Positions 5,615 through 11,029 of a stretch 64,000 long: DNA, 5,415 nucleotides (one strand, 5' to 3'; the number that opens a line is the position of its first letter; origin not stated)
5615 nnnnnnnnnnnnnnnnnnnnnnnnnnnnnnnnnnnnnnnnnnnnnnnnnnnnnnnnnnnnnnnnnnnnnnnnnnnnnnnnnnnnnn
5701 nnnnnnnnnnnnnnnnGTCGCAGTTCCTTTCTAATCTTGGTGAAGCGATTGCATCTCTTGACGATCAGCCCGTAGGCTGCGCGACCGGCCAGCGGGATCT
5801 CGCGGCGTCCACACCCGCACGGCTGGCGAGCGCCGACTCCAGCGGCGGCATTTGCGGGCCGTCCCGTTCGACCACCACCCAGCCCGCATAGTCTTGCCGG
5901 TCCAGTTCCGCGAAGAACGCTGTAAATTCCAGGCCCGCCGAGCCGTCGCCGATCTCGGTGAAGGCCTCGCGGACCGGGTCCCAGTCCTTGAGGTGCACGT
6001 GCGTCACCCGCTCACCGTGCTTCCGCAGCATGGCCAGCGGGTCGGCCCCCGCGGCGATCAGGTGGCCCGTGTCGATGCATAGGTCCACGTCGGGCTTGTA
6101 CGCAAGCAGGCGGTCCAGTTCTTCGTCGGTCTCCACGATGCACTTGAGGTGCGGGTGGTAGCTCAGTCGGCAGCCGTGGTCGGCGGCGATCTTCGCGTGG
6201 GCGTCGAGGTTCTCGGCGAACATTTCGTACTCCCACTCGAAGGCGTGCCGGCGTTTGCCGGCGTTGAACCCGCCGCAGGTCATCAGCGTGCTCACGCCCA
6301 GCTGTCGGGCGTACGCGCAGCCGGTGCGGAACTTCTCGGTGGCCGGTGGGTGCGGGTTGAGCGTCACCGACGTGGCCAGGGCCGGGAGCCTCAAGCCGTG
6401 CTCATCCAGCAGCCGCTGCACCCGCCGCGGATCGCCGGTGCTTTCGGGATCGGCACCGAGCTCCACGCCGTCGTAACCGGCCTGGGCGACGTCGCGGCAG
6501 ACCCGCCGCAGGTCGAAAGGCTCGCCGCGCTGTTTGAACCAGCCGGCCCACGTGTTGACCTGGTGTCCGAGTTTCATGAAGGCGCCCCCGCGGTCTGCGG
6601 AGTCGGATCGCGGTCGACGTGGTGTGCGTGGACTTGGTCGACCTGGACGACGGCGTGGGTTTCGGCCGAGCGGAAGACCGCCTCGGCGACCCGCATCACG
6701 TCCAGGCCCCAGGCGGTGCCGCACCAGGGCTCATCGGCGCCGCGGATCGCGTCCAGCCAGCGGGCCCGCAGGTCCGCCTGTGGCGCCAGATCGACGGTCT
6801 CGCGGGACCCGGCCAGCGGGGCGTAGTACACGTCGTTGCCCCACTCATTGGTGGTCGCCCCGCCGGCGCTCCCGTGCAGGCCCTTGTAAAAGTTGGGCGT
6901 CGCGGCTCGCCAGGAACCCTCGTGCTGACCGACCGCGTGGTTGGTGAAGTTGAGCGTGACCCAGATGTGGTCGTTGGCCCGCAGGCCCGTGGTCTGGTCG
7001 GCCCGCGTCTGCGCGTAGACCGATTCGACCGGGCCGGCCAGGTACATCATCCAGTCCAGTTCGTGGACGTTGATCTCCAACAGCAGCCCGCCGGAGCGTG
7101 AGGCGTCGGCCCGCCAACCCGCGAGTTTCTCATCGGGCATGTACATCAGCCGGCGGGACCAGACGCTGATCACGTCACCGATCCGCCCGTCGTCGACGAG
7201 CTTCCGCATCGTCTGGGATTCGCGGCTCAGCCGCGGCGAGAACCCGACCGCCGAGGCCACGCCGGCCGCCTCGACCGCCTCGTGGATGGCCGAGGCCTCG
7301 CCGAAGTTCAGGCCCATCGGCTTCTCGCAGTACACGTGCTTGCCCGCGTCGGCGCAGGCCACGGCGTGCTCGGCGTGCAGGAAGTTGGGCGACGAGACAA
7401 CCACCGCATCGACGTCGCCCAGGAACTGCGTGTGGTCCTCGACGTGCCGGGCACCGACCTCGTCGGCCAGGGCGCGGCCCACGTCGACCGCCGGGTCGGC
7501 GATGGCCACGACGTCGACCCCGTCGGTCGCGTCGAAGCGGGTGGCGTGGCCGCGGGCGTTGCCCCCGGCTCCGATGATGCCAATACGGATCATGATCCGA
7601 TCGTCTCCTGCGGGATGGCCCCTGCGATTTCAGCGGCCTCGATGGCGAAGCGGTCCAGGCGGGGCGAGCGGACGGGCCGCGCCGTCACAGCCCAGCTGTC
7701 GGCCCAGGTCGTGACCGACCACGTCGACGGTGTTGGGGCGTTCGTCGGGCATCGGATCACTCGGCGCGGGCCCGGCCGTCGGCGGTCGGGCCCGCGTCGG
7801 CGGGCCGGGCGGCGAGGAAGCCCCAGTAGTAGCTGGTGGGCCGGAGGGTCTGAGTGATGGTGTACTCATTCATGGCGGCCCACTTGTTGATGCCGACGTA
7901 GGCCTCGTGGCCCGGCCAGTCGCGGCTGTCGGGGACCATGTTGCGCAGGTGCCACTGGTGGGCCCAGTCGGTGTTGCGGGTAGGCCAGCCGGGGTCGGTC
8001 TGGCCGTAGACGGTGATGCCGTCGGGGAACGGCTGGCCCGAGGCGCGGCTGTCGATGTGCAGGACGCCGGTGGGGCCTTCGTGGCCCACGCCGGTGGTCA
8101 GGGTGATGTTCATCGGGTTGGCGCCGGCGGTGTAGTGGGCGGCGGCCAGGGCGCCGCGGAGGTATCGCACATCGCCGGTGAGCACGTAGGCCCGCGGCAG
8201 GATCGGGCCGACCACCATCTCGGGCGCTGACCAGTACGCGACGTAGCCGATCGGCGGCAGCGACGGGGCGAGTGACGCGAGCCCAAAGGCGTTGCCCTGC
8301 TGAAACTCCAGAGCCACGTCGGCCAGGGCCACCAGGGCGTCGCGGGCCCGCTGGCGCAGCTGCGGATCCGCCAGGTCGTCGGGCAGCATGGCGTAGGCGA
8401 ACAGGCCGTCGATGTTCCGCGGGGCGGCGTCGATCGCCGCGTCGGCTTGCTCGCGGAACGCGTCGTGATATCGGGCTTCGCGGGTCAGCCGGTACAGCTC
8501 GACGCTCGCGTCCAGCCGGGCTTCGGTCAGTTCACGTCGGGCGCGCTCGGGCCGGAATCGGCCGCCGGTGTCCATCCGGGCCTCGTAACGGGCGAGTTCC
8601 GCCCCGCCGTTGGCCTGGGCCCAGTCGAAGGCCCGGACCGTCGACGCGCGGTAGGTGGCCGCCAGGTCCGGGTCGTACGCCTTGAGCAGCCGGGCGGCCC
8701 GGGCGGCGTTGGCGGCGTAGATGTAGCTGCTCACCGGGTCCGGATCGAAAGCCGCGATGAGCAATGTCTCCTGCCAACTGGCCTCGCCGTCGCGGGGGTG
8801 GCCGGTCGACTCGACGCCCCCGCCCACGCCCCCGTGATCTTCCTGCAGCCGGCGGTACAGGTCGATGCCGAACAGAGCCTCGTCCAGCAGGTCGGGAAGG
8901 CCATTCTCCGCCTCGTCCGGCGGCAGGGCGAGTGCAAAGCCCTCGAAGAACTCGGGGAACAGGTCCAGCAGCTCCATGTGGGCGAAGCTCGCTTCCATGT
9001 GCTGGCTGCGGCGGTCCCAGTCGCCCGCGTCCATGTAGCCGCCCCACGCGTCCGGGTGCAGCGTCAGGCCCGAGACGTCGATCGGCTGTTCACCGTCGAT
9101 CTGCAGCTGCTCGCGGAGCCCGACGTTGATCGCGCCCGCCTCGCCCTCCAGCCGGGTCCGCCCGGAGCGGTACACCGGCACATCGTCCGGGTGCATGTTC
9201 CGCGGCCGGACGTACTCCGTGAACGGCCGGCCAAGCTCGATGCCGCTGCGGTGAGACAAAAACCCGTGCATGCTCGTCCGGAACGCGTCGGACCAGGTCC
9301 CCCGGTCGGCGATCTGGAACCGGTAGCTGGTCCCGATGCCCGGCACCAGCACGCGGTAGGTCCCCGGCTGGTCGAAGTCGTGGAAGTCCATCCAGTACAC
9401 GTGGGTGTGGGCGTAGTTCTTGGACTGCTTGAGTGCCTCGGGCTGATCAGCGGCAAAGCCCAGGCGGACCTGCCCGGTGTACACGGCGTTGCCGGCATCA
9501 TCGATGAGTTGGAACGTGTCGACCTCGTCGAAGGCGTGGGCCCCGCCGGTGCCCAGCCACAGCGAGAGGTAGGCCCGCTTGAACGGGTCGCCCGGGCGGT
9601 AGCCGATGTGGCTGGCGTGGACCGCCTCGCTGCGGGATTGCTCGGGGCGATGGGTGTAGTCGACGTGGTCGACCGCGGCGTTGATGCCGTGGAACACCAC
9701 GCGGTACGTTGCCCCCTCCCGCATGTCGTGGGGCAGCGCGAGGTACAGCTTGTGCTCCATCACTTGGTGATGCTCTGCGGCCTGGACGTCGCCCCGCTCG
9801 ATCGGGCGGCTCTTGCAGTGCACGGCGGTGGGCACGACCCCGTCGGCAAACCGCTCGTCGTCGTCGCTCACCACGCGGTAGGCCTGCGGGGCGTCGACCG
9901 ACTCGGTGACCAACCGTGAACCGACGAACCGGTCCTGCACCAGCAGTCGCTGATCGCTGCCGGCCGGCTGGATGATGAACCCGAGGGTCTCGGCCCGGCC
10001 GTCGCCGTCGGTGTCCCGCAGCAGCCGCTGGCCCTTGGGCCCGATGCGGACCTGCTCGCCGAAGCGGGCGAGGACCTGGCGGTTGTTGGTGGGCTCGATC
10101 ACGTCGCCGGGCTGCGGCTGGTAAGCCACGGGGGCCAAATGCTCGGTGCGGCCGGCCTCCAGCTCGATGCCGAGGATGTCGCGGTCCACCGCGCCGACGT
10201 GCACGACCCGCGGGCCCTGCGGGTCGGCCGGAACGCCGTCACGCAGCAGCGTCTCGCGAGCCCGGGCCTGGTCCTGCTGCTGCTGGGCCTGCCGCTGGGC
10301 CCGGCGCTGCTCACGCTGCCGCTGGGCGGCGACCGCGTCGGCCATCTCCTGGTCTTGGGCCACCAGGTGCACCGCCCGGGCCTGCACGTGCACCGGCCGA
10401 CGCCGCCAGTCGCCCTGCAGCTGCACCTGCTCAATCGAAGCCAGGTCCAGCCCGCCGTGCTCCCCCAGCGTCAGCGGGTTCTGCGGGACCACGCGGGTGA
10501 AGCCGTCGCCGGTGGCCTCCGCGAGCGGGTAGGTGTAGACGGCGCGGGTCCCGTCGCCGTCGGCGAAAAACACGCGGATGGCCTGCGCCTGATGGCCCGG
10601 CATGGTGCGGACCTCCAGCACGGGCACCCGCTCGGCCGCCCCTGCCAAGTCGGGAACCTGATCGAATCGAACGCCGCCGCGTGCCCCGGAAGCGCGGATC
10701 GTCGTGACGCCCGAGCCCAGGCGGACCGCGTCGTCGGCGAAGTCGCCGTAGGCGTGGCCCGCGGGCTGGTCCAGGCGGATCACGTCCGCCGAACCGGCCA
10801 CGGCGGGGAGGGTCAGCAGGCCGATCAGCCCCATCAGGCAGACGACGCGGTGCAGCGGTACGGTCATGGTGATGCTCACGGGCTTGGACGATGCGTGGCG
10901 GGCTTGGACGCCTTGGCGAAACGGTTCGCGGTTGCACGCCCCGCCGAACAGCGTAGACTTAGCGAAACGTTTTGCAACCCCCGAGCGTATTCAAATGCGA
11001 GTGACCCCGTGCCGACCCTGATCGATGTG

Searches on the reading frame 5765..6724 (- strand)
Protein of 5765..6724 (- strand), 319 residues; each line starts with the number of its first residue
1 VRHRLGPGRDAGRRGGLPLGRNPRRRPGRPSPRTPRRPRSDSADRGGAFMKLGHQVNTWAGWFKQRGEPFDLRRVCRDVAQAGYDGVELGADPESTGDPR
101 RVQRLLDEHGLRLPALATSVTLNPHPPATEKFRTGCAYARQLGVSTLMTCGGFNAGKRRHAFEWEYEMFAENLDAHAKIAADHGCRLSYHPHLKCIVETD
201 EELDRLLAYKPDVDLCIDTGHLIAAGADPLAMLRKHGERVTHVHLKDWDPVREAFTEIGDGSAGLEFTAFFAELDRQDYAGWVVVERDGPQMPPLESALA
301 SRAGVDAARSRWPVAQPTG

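Call 13: search_protein_families(library=pfam, proteins=[window:5765-6724:-], max_evalue=0.001)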
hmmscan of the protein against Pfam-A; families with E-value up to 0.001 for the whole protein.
window:5765-6724:- (319 aa): 1 family
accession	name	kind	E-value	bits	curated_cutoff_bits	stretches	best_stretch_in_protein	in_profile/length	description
PF01261.30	AP_endonuc_2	-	1.8e-35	123.3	31.1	1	77-296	2-234/249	Xylose isomerase-like TIM barrel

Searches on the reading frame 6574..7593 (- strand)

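Call 13: search_protein_families(library=pfam, proteins=[window:6574-7593:-], max_evalue=0.001)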
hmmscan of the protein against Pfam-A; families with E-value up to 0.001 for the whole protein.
window:6574-7593:- (339 aa): 3 families
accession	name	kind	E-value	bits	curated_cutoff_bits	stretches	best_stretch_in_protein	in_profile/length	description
PF01408.29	GFO_IDH_MocA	-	3.7e-24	86.2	24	1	2-118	1-120/120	Oxidoreductase family, NAD-binding Rossmann fold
PF22725.1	GFO_IDH_MocA_C3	-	1.4e-23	83.7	27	1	127-244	2-121/124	GFO/IDH/MocA C-terminal domain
PF02894.22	GFO_IDH_MocA_C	-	2.9e-18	66.9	22.9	1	130-317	1-217/218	Oxidoreductase family, C-terminal alpha/beta domain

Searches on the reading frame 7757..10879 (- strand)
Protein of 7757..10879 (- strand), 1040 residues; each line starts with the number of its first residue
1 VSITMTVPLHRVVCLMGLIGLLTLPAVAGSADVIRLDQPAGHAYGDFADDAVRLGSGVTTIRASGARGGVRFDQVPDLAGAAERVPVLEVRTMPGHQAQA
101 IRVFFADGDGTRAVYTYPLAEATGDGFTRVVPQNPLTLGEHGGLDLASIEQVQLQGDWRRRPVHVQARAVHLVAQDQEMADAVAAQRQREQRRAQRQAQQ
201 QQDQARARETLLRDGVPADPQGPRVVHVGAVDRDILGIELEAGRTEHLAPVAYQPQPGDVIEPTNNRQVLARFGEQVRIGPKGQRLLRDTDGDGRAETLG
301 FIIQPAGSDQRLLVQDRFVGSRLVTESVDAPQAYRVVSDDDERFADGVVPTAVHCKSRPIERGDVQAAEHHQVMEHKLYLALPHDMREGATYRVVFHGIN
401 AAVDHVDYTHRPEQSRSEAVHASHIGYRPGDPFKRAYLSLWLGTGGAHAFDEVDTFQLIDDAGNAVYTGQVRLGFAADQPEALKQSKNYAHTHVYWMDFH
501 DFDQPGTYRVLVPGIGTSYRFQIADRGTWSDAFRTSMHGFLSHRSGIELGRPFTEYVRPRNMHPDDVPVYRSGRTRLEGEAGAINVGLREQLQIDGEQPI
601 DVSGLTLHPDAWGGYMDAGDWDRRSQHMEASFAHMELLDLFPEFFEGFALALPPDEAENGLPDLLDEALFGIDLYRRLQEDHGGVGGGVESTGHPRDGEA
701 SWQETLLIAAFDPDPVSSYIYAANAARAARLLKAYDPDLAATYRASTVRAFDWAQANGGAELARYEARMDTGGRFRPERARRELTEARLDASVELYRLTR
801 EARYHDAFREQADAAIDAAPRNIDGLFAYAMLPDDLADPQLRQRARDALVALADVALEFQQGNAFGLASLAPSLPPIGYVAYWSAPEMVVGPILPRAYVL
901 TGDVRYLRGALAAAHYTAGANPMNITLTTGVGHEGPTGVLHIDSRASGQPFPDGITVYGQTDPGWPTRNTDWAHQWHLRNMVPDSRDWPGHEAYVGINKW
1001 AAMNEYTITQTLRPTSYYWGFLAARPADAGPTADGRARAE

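Call 13: search_protein_families(library=pfam, proteins=[window:7757-10879:-], max_evalue=0.001)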
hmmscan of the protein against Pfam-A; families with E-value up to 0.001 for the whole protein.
window:7757-10879:- (1040 aa): 2 families
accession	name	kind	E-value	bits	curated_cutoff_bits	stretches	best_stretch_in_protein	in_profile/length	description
PF00759.25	Glyco_hydro_9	-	1.4e-15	58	27.7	1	531-947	3-393/444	Glycosyl hydrolase family 9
PF02927.20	CelD_N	-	7e-09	36.8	24.6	1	418-516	4-85/86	Cellulase N-terminal ig-like domain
